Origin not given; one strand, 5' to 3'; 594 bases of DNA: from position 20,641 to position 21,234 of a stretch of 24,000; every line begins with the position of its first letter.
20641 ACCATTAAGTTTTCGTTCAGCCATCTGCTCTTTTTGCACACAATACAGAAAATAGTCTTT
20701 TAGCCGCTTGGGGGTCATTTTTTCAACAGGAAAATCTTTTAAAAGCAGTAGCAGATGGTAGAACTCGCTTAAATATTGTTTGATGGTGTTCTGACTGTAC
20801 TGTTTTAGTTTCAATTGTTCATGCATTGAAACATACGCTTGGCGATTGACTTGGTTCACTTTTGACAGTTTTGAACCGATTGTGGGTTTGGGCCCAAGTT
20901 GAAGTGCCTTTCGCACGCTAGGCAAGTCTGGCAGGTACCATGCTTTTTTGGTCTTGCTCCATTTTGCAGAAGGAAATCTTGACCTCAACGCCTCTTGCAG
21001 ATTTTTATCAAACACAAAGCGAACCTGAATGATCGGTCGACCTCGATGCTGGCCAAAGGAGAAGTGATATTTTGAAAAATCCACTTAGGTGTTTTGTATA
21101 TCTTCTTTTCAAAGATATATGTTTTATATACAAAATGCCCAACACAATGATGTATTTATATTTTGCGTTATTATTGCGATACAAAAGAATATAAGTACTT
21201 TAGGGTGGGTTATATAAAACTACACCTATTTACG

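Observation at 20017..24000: Integron-like gene-cassette array run by a non-IntI tyrosine recombinase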

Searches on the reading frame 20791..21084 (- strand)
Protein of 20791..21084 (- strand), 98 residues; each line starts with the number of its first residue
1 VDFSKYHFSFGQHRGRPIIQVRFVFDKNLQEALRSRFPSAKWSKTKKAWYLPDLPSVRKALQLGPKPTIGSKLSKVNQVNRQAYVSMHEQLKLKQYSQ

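Call 54: search_protein_families(library=pfam, proteins=[window:20791-21084:-], max_evalue=10)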
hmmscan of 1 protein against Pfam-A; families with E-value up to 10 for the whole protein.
seq(98 aa): 3 families
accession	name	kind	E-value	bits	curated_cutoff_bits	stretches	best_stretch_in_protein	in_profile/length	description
PF18974.5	DUF5710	-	0.046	13.9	26.5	1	40-53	19-32/44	Domain of unknown function (DUF5710)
PF24496.1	DUF7588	-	0.16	12.2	27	1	74-98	10-34/65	Domain of unknown function (DUF7588)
PF20600.3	ExoX-like_C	-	0.19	11.6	26.5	1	8-21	1-14/30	Exodeoxyribonuclease X-like C-terminal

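Call 76: predict_structure(alignment_id=A5)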
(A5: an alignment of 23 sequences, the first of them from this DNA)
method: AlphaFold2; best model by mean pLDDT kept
length: 87 residues; sequences in the alignment: 23
mean_pLDDT: 82.8   pTM: 0.64
mean pLDDT of the five models: 82.8, 79.5, 78.5, 77.7, 77.1
residues with pLDDT >= 90: 37; 70-90: 29; 50-70: 21; < 50: 0
segments of 3 or more residues with pLDDT < 50: none
pLDDT, mean of each block of 10 residues (from residue 1): 90 90 93 93 91 90 73 59 62
secondary structure, 60 per line:
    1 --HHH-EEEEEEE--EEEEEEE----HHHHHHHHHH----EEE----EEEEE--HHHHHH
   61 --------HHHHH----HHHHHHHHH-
elements in order: E7-13 E16-22 H27-36 E41-43 E48-52 H55-60 H69-73 H78-86

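Call 84: fold_search(model_id=the predicted structure, library=pdb)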
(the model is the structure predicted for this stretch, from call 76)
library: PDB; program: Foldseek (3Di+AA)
matches with E <= 10: 296; with E <= 0.001: 0
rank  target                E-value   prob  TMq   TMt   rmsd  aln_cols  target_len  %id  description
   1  6em1_3                6.2e-01  0.18  0.27  0.15  13.8        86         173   14  State C (Nsa1-TAP Flag-Ytm1) - Visualizing the assembly pathway of nucleolar pre-60S ribosomes (released 2017-12-27)
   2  6hix_Al               6.6e-01  0.51  0.41  0.20   3.9        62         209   13  Cryo-EM structure of the Trypanosoma brucei mitochondrial ribosome - This entry contains the large mitoribosomal subu (released 2018-09-26)
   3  5z3g_Z                9.1e-01  0.13  0.27  0.15  13.8        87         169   14  Cryo-EM structure of a nucleolar pre-60S ribosome (Rpf1-TAP) (released 2018-04-11)
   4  8etj_3                9.6e-01  0.12  0.24  0.18  11.4        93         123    9  Fkbp39 associated 60S nascent ribosome State 2 (released 2022-11-30)
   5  8fkp_NM               1.1e+00  0.15  0.28  0.15  13.3        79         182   14  Human nucleolar pre-60S ribosomal subunit (State A1) (released 2023-07-12)
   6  7am2_Ad               1.3e+00  0.28  0.39  0.22   4.0        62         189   11  Intermediate assembly of the Large subunit from Leishmania major mitochondrial ribosome (released 2021-04-28)
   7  8esq_3                1.3e+00  0.13  0.28  0.17  13.7        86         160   13  Ytm1 associated nascent 60S ribosome State 2 (released 2022-11-30)
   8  6hix_AJ               1.4e+00  0.03  0.18  0.13  20.1       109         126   11  Cryo-EM structure of the Trypanosoma brucei mitochondrial ribosome - This entry contains the large mitoribosomal subu (released 2018-09-26)
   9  8up1_A                1.5e+00  0.12  0.32  0.10  13.8       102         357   10  CryoEM Structure of Allosterically Switchable De Novo Protein sr322, In Closed State without Effector Peptide (released 2024-08-14)
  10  9h6y_o                1.6e+00  0.16  0.33  0.23   5.1        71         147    7  Late-stage 48S Initiation Complex (LS48S IC) guided by the trans-RNA (released 2025-12-10)
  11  6fqm_c                1.6e+00  0.09  0.29  0.09   5.8        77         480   16  3.06A COMPLEX OF S.AUREUS GYRASE with imidazopyrazinone T1 AND DNA (released 2018-04-04)
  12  7nhk_q                1.6e+00  0.04  0.19  0.19  11.6        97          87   12  LsaA, an antibiotic resistance ABCF, in complex with 70S ribosome from Enterococcus faecalis (released 2021-05-05)
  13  7pnd_A                1.7e+00  0.15  0.32  0.11   7.5        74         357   11  Crystal structure of profragilysin-3 (proBFT-3) from Bacteroides fragilis at 1.85 A resolution. (released 2022-09-14)
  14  4uer_F                1.7e+00  0.11  0.33  0.34  12.1        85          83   15  40S-eIF1-eIF1A-eIF3-eIF3j translation initiation complex from Lachancea kluyveri (released 2015-02-11)
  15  6eri_BP               1.7e+00  0.04  0.18  0.19  11.3        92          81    9  Structure of the chloroplast ribosome with chl-RRF and hibernation-promoting factor (released 2018-04-18)
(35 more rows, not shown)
